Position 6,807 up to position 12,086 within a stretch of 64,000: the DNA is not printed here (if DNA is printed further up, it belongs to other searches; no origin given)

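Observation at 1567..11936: Adjacent C25 (gingipain-type) giants sharing a dockerin-like module: possible cohesin-dockerin-style surface protease complex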

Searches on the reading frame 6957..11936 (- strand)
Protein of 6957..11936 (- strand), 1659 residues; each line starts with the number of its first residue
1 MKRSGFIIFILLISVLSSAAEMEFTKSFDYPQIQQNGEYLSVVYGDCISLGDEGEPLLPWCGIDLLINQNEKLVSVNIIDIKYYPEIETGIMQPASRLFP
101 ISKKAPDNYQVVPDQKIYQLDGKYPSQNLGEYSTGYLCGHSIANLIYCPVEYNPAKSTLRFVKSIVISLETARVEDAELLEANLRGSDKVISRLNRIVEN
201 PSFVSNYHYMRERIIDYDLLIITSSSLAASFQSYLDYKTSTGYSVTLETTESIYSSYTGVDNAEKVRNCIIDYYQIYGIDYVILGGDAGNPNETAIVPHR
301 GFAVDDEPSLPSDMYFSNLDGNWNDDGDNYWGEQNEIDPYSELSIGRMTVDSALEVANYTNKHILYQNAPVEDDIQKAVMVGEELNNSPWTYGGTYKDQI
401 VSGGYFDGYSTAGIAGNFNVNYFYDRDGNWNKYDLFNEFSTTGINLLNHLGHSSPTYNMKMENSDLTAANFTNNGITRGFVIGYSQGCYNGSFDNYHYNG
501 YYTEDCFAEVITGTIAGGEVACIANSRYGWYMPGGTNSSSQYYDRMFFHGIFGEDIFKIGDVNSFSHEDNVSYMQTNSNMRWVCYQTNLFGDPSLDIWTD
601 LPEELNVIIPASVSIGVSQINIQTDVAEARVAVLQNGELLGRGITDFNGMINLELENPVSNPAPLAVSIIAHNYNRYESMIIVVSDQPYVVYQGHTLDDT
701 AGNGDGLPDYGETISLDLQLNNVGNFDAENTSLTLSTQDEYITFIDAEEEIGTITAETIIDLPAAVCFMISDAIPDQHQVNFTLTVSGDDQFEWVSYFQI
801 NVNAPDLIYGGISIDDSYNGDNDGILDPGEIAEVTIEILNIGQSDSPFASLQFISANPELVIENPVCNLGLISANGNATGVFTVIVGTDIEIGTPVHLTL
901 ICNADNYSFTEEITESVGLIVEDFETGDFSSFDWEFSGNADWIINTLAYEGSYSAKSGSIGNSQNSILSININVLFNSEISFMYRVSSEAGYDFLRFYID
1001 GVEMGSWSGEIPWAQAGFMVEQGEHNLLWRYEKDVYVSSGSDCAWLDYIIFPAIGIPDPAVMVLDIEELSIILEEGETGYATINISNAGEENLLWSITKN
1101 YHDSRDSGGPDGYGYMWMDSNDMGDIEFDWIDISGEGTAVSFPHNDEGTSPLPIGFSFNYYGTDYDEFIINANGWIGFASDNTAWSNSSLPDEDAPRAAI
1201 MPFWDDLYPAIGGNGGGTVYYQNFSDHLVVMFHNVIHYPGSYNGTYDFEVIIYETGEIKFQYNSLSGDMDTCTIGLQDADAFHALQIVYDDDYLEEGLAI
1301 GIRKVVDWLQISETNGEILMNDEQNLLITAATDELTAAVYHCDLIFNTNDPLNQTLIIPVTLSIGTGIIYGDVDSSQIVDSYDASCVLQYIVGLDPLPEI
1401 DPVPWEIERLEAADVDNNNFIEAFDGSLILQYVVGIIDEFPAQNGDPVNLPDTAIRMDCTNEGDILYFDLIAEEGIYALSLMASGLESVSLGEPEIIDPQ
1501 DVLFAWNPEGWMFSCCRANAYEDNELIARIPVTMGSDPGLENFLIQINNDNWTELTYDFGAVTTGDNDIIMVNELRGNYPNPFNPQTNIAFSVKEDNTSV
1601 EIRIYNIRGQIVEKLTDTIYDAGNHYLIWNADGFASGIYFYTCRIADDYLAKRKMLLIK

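Call 5: search_protein_families(library=pfam, proteins=[window:6957-11936:-], max_evalue=0.1)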
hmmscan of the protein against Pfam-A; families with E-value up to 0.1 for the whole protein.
window:6957-11936:- (1659 aa): 7 families
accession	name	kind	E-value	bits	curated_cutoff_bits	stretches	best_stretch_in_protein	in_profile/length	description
PF01364.23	Peptidase_C25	-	2.7e-47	162.3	23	1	220-596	2-373/374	Peptidase family C25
PF03785.20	Peptidase_C25_C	-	7.3e-12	45.4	25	1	602-677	1-74/79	Peptidase family C25, C terminal ig-like domain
PF18962.6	Por_Secre_tail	-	4.3e-09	37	27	1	1579-1649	2-68/75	Secretion system C-terminal sorting domain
PF08126.16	Propeptide_C25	-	5.3e-09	35.9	22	1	37-174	41-175/205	Propeptide_C25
PF00404.24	Dockerin_1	-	3.1e-05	24.5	22.9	1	1370-1433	1-56/57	Dockerin type I domain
PF13860.13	FlgD_ig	-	0.024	15.1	27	1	1586-1639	9-69/79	FlgD Ig-like domain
PF22544.2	HYDIN_VesB_CFA65-like_Ig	-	0.032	14.9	25.5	0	711-752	18-59/100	HYDIN/CFA65/VesB-like, Ig-like domain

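Call 6: search_protein_families(library=ncbifam, proteins=[window:6957-11936:-], max_evalue=0.1)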
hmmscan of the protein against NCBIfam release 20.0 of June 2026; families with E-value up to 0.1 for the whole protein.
window:6957-11936:- (1659 aa): 5 families
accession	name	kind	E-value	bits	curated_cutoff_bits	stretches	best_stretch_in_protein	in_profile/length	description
TIGR03900.1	prc_long_Delta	hypoth_equivalog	4.1e-10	38.3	660.95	2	681-745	658-723/973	MXAN_5808 family serine peptidase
NF052323.1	T9SSA_dep_M6i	equivalog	8.2e-09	34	600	1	1569-1655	951-1036/1043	T9SS-dependent M6-like inactivated metalloprotease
NF052324.1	PorU_rel_Nterm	equivalog_domain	2.2e-08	32.7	450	1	217-598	398-766/879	putative type IX secretion system sortase PorU2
TIGR04183.1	Por_Secre_tail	domain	3.3e-07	30.2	23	1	1579-1649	2-64/72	T9SS type A sorting domain-containing protein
NF038112.1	myxo_dep_M36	subfamily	1.6e-05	22.3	1500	1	810-946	864-1002/1604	myxosortase-dependent M36 family metallopeptidase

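Call 14: search_solved_structures(query=window:6957-11936:-, max_evalue=0.01, show_alignments=2)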
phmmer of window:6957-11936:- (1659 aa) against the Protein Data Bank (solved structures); distinct sequences matched with E-value up to 0.01: 7.
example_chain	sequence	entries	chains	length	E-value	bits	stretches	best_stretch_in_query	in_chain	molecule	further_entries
4uyp_B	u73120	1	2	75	8.4e-06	27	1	1368-1444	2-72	Cellulosomal scaffoldin adaptor protein B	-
4uyq_B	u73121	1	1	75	1.6e-05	26.1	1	1368-1444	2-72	Cellulosomal scaffoldin adaptor protein B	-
1cvr_A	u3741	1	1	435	2.3e-05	25.6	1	328-673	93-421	GINGIPAIN R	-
4ief_B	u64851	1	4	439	0.00016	22.8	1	328-673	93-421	Gingipain R2 Mature Domain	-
8x39_A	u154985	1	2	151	0.00097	20.2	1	1369-1444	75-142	Serine protease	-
8x3a_A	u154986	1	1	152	0.00099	20.2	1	1369-1444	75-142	Serine protease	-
4ief_A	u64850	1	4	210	0.0013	19.8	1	13-173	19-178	Gingipain R2 Pro-Domain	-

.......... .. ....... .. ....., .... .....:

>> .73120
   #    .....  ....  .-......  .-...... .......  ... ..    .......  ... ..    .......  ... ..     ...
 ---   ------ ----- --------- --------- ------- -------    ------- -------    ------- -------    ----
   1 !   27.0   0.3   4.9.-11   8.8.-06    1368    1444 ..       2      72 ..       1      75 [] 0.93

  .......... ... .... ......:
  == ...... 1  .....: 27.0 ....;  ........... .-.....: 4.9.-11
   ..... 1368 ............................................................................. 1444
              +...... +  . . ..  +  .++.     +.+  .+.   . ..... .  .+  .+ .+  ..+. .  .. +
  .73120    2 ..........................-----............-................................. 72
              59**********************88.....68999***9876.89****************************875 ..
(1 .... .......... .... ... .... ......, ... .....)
